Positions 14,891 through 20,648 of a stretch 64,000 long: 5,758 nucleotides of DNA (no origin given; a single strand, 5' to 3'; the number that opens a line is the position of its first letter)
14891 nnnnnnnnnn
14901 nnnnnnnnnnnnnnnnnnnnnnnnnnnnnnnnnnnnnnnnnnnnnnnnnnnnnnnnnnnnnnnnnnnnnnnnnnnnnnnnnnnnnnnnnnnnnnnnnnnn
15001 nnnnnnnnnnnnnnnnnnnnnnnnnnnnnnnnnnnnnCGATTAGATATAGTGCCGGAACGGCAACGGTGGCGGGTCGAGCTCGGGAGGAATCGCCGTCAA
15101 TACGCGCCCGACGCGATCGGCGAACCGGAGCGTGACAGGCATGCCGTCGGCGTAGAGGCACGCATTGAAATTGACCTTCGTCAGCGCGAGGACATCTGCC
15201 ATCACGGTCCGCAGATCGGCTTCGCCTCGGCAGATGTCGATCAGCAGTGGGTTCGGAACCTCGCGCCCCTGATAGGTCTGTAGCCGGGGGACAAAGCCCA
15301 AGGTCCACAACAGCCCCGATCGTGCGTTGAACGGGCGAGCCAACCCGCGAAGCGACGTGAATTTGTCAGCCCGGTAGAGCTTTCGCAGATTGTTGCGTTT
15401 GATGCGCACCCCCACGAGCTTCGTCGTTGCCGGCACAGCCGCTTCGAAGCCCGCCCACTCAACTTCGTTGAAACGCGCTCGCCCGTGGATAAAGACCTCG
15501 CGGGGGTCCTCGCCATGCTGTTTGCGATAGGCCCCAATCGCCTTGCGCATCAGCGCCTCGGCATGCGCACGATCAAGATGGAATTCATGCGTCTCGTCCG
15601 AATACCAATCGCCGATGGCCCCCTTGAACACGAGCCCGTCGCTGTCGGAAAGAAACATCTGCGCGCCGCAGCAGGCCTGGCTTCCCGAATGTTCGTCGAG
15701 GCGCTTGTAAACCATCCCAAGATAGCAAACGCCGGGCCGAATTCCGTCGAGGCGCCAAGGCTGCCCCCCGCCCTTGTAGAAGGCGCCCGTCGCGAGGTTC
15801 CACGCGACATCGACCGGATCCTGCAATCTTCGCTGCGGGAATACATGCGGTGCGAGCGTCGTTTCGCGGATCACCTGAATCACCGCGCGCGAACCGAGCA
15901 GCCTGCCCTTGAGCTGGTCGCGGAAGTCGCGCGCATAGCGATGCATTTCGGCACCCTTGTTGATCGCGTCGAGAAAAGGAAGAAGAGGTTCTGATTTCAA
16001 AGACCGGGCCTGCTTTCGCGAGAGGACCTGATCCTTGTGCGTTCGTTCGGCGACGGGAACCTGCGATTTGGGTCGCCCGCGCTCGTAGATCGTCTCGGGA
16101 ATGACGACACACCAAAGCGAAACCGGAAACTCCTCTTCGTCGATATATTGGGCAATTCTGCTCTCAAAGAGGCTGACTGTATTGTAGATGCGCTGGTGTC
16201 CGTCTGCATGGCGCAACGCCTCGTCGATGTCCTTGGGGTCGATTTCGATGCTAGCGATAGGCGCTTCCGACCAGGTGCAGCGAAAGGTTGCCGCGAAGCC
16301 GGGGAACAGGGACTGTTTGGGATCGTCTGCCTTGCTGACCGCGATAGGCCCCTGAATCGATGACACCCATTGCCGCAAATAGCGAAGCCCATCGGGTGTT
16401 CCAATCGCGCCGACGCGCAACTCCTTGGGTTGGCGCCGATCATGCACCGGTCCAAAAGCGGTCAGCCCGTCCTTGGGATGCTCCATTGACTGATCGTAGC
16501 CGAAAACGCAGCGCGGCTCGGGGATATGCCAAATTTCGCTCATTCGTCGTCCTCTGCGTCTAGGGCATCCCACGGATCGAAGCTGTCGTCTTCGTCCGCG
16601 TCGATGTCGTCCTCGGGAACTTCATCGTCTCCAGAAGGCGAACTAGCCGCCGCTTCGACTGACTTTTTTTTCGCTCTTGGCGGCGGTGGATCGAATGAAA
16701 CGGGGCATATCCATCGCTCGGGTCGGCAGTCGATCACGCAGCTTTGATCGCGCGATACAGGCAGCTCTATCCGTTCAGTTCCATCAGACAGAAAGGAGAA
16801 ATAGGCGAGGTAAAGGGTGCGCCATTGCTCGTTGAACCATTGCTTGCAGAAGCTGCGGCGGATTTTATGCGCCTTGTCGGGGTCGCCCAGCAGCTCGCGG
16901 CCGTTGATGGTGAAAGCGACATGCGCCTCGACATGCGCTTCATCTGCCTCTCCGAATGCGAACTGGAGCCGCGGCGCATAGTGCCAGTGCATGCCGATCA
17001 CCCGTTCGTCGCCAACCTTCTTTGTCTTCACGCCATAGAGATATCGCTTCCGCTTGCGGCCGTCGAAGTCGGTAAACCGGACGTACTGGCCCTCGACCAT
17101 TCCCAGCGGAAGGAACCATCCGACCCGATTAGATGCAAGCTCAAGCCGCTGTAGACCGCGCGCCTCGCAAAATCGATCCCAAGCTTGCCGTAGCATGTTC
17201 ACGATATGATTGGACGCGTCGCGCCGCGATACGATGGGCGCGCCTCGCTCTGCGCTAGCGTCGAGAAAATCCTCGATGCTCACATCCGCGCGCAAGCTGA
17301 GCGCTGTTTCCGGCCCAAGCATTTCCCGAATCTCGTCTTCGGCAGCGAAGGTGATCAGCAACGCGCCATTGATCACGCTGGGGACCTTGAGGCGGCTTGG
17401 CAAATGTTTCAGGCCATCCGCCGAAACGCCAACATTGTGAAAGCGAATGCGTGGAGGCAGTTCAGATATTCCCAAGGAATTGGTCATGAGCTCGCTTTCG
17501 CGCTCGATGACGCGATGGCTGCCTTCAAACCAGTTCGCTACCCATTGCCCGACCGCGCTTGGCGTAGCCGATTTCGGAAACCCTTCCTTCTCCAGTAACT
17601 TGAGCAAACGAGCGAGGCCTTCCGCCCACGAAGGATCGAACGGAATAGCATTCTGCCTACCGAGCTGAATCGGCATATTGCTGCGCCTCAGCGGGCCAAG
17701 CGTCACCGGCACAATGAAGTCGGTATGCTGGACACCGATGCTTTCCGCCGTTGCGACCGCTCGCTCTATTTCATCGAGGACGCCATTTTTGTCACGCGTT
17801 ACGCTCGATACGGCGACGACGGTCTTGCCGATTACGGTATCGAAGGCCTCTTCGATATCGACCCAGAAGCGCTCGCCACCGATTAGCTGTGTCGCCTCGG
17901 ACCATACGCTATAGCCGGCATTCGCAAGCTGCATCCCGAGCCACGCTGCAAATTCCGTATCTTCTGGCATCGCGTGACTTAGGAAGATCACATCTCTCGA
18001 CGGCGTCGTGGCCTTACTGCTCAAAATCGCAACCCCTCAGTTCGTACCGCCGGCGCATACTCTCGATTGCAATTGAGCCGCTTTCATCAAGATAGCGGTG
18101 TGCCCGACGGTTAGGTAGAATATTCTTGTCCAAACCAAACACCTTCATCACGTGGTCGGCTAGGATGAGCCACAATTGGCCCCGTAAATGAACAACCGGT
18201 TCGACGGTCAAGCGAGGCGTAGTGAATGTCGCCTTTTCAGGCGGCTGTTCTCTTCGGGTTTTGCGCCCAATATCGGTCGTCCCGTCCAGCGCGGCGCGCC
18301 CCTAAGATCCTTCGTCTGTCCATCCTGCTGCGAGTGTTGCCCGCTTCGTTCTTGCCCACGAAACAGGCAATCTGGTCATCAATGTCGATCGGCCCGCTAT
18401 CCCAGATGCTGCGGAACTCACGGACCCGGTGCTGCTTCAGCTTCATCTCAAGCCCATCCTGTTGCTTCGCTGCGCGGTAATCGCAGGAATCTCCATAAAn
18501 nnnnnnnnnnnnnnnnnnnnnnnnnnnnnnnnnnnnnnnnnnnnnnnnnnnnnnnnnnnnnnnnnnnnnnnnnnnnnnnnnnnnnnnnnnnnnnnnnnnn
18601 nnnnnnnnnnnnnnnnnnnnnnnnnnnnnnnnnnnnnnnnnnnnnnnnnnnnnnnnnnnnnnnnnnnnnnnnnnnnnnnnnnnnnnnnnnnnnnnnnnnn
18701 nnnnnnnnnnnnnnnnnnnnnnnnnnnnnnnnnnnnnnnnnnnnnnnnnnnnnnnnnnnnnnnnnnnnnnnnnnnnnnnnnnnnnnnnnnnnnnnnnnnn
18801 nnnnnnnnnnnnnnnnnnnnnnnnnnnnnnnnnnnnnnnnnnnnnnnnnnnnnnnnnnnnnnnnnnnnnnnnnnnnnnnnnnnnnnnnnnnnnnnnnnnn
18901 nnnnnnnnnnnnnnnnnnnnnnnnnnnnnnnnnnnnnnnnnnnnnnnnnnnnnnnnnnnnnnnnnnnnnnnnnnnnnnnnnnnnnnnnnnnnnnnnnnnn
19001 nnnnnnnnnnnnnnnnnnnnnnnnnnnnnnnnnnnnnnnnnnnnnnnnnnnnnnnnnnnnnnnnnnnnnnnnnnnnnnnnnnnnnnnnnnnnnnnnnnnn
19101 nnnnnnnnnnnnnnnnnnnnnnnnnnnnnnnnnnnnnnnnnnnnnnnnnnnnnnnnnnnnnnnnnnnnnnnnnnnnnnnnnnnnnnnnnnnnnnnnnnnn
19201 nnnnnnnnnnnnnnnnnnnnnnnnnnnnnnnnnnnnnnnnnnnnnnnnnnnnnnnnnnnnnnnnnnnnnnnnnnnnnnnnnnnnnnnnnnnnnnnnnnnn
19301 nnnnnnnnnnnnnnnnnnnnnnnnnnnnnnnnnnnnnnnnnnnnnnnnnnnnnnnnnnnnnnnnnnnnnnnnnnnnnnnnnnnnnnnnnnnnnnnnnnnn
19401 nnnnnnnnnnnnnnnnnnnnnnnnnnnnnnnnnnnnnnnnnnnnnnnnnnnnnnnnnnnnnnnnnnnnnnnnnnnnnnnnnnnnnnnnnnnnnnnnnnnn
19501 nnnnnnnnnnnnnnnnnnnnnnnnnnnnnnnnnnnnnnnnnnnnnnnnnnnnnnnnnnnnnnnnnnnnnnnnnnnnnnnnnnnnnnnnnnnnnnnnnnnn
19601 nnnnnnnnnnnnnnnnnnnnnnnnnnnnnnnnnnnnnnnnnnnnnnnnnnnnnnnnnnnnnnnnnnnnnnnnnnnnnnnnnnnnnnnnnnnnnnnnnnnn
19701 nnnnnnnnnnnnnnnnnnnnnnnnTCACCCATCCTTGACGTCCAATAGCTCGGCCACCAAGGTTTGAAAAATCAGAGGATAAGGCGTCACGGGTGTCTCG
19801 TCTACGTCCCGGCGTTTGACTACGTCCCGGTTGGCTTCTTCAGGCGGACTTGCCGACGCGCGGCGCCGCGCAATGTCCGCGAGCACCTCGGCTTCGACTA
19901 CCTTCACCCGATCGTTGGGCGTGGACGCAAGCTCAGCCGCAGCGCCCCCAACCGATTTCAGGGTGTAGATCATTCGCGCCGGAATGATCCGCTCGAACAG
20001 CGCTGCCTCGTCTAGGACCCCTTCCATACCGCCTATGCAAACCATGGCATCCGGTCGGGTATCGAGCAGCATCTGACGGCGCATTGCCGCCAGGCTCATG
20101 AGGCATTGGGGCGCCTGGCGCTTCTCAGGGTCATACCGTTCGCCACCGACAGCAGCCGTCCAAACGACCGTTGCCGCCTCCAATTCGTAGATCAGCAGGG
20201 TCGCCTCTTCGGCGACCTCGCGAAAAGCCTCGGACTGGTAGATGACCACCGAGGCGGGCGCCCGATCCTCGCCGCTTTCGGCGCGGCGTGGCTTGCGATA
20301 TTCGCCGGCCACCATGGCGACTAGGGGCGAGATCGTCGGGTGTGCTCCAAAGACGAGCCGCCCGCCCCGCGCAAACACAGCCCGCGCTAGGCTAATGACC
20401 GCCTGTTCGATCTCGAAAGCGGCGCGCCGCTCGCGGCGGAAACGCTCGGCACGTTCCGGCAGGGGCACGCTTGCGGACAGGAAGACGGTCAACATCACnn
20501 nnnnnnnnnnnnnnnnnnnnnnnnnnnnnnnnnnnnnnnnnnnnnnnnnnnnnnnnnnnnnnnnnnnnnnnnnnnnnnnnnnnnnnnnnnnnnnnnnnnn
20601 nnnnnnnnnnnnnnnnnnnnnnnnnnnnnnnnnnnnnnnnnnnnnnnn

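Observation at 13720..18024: SPARTA operon extended by a small multi-TM protein and a ThsB-like TIR-like protein (apparent 4-gene unit)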

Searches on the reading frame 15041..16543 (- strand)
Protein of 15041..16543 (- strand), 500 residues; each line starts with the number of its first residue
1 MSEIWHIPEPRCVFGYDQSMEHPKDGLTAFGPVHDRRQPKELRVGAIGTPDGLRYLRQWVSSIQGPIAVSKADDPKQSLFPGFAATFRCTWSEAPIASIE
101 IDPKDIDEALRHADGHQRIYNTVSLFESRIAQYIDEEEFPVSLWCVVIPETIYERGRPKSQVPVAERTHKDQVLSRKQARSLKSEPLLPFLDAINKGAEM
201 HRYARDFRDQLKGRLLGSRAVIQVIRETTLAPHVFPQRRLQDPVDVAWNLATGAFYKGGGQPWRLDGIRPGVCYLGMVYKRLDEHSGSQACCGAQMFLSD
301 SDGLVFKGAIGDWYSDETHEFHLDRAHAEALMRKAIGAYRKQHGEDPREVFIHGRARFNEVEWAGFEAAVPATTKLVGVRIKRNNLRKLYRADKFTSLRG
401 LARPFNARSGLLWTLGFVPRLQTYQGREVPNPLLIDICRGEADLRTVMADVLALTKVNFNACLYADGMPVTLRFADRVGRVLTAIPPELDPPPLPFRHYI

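Call 3: search_protein_families(library=pfam, proteins=[window:15041-16543:-], max_evalue=0.1)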
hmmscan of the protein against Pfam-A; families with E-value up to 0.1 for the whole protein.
window:15041-16543:- (500 aa): 0 families

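Call 4: search_protein_families(library=padloc, proteins=[window:15041-16543:-], max_evalue=0.1)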
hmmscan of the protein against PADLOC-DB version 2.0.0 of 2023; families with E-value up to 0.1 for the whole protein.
window:15041-16543:- (500 aa): 15 families
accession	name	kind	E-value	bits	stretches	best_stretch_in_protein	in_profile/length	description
PDLC02378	pAgo_I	-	1.4e-193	642.2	1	2-500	2-493/493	Class I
PDLC02436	pAgo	-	6.6e-113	375.9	1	2-499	5-459/460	-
PDLC02376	pAgo_I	-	1.1e-93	312.8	1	4-500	3-455/455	Class I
PDLC02377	pAgo_I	-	3.6e-50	169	2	205-500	160-457/457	Class I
PDLC02392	pAgo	-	1.3e-35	120.9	1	199-484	46-330/346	-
PDLC02384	pAgo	-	1.6e-22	77.6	1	206-481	731-1012/1030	-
PDLC02420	Aga_SIR2-PNTD1-PNTD2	-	3.9e-22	76.3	1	240-481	737-992/1010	Class I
PDLC02428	PprPIWI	-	9.7e-15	52.3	1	203-479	402-646/666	-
PDLC02397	pAgo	-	2.8e-10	37.7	1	207-479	312-560/578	-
PDLC02388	pAgo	-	2.6e-08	30.6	1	206-478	442-695/716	-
PDLC02389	pAgo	-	2.3e-05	21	1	334-486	578-722/733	-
PDLC02390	pAgo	-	5e-05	20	1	249-479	468-697/719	-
PDLC02383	pAgo_II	-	6e-05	19.3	1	400-481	671-747/767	Class II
PDLC02391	pAgo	-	0.0002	17.7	1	249-478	490-720/742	-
PDLC02394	pAgo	-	0.056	9.1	0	440-478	1056-1094/1121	-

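Call 39: find_related_loci(query=window:15041-16543:-, collection=metagenome_contigs, flank=5000)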
Query window:15041-16543:- (500 aa) in metagenome_contigs; peptide patterns used: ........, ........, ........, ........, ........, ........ (x = any residue, [..] = any of these).
94 stretches matched a pattern; 53 encode a relative of the query (tblastn E <= 1e-3); 53 distinct loci.
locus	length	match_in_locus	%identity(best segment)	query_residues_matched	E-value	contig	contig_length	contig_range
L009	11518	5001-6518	81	1-500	0e+0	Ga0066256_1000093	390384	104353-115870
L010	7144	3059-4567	53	1-500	2e-169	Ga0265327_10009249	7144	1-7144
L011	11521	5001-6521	51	1-500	3e-168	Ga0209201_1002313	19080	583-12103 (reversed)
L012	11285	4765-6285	51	1-500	3e-168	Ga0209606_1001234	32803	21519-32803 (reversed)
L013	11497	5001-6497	48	6-500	3e-160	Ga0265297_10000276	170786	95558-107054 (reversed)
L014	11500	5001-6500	49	2-500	6e-160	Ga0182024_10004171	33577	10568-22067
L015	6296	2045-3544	49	4-500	5e-158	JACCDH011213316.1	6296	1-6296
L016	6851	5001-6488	50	6-500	7e-157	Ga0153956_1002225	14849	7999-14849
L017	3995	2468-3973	49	7-500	2e-161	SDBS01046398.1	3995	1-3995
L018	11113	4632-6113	49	7-500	6e-156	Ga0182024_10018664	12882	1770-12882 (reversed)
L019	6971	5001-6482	49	6-500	8e-156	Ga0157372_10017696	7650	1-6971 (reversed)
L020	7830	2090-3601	49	1-500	1e-153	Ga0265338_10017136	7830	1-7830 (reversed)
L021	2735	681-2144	49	7-500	2e-162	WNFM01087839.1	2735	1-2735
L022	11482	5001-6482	50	6-500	3e-153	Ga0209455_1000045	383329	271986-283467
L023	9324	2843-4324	50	9-500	5e-153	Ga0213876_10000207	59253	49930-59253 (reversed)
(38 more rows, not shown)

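Call 49: search_protein_families(library=padloc, proteins=[L009:2714-3388:-, L009:2086-2970:-], max_evalue=0.01)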
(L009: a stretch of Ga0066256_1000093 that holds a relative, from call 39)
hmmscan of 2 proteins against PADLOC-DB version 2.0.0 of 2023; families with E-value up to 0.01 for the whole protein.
L009:2714-3388:- (224 aa): 4 families
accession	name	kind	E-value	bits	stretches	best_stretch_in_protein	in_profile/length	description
PDLC04686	PDC-M50A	-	4.3e-22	76.8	1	12-134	5-129/134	-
PDLC04685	PDC-M50A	-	2.1e-18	64.8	1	12-133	5-125/130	-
PDLC04687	PDC-M50A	-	1.4e-13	49.1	1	4-108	4-110/144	-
PDLC04684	PDC-M50A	-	2.8e-11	42.1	1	14-128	16-131/159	-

L009:2086-2970:- (294 aa): 3 families
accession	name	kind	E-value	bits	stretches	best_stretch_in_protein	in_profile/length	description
PDLC04688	PDC-M50B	-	3.8e-37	126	1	94-291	2-158/162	-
PDLC00431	ThsB1|ThsB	-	2.4e-33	113.8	1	94-294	2-162/162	TIR-like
PDLC00433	ThsB1|ThsB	-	1.2e-23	81.9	1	95-221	3-123/164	TIR-like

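Call 86: search_protein_families(library=padloc, proteins=[L011:6534-9854:+], max_evalue=0.00001)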
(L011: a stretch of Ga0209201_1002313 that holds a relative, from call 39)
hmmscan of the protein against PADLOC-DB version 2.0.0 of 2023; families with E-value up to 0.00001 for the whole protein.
L011:6534-9854:+ (1106 aa): 2 families
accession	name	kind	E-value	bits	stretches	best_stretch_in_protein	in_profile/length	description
PDLC00662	HmaC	-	1.8e-81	272.7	1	10-839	4-810/941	AAA+ ATPase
PDLC02192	DUF499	-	3.1e-18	63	2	212-514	166-463/1022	-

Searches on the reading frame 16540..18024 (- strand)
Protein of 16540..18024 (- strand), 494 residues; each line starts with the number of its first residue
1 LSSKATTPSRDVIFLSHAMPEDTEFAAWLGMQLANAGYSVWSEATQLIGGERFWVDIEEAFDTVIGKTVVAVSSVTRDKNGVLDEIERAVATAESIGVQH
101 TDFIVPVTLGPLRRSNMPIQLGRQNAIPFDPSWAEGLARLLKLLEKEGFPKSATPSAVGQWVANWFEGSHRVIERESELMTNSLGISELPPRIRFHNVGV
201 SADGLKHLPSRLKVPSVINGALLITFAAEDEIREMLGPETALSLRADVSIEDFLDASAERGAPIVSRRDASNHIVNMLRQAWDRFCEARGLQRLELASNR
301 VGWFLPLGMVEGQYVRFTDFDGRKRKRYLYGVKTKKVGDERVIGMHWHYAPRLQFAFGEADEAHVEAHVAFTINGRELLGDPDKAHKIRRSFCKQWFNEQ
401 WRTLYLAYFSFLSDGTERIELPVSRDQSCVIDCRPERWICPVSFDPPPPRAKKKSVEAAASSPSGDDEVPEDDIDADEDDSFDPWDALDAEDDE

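Call 3: search_protein_families(library=pfam, proteins=[window:16540-18024:-], max_evalue=0.1)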
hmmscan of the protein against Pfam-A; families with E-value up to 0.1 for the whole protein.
window:16540-18024:- (494 aa): 1 family
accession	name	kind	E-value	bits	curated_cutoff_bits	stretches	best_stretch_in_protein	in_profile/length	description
PF13676.11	TIR_2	-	9.7e-12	45.9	28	1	13-141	1-122/122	TIR domain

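Call 4: search_protein_families(library=padloc, proteins=[window:16540-18024:-], max_evalue=0.1)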
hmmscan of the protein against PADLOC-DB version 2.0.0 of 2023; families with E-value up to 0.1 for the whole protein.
window:16540-18024:- (494 aa): 6 families
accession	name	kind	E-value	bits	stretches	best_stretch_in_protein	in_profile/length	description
PDLC02403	Aga_TIR-PNTD1-PNTD2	-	1.4e-133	444.2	1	10-464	2-433/443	Class I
PDLC02421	Aga_TIR-PNTD1-PNTD2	-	1.7e-104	348.3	1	9-448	2-422/430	Class I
PDLC02400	Aga_TIR-PNTD1-PNTD2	-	3.1e-60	202.2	1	4-448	180-614/639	Class I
PDLC02416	Aga_REase-TIR-PNTD1-PNTD2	-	1e-49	167.7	1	4-445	149-544/572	Class I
PDLC02012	SAVED5--SAVED_TIR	-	0.0014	15.8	1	5-87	8-89/404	-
PDLC05062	PDC-S66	-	0.0021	15.5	1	13-59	151-197/282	-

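Call 77: search_solved_structures(query=window:16543-18024:-, show_alignments=1, max_evalue=0.00001)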
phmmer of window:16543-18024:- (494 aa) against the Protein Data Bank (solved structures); distinct sequences matched with E-value up to 0.00001: 8.
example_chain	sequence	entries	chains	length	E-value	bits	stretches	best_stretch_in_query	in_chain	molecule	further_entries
8qlo_A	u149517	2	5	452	2.7e-42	148.3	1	9-457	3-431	Toll/interleukin-1 receptor domain-containing protein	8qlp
8fex_A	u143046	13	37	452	2.5e-40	141.8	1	10-469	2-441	TIR-APAZ | TIR domain-containing protein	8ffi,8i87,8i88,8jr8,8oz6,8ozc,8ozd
8sp0_A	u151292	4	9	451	3.4e-40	141.4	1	10-469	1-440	TIR-APAZ | TIR domain-containing protein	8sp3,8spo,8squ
8j8h_B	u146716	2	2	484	2e-39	138.8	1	9-463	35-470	TIR domain-containing protein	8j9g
8ifk_A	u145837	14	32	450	2.5e-39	138.5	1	10-463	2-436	TIR domain-containing protein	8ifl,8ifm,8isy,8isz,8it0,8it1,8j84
8j7s_B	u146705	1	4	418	1.5e-38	136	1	10-443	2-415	TIR domain-containing protein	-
8z92_E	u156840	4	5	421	1.7e-38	135.8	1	10-447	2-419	TIR domain-containing protein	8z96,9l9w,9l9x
8u7b_B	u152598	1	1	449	3.9e-38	134.6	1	10-463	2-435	TIR domain-containing protein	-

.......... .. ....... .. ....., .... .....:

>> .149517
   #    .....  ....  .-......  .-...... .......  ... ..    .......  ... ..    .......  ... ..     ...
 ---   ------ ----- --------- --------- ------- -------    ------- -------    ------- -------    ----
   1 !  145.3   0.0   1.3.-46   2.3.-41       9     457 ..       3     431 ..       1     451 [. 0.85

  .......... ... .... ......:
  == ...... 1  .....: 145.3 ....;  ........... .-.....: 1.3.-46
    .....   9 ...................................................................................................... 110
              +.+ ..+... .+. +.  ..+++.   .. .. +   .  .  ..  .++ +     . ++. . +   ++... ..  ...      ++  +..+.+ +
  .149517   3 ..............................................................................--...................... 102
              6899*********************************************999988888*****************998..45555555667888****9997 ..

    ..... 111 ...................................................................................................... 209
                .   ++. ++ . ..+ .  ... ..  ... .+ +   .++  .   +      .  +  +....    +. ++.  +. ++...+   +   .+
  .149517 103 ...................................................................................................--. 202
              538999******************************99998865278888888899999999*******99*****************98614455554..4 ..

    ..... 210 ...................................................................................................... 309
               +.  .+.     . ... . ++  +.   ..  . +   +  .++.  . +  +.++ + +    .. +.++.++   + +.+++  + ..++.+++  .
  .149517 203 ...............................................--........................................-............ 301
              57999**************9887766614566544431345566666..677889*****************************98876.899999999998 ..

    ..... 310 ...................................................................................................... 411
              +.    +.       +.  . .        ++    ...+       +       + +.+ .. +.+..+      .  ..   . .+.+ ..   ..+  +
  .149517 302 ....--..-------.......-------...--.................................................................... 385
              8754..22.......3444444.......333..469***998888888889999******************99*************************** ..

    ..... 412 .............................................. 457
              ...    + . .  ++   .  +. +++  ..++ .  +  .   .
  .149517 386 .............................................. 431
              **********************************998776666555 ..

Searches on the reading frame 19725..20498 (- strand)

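Call 3: search_protein_families(library=pfam, proteins=[window:19725-20498:-], max_evalue=0.1)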
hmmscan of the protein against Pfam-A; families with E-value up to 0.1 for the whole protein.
window:19725-20498:- (257 aa): 2 families
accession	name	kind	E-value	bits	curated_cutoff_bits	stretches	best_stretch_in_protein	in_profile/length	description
PF18180.6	LD_cluster3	-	1.8e-23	83.6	25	1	27-195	8-150/170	SLOG cluster3 family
PF18163.6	LD_cluster2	-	0.0029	17.7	25.3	1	30-194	27-201/264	SLOG cluster2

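Call 4: search_protein_families(library=padloc, proteins=[window:19725-20498:-], max_evalue=0.1)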
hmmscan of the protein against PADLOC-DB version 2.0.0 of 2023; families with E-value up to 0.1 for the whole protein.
window:19725-20498:- (257 aa): 0 families
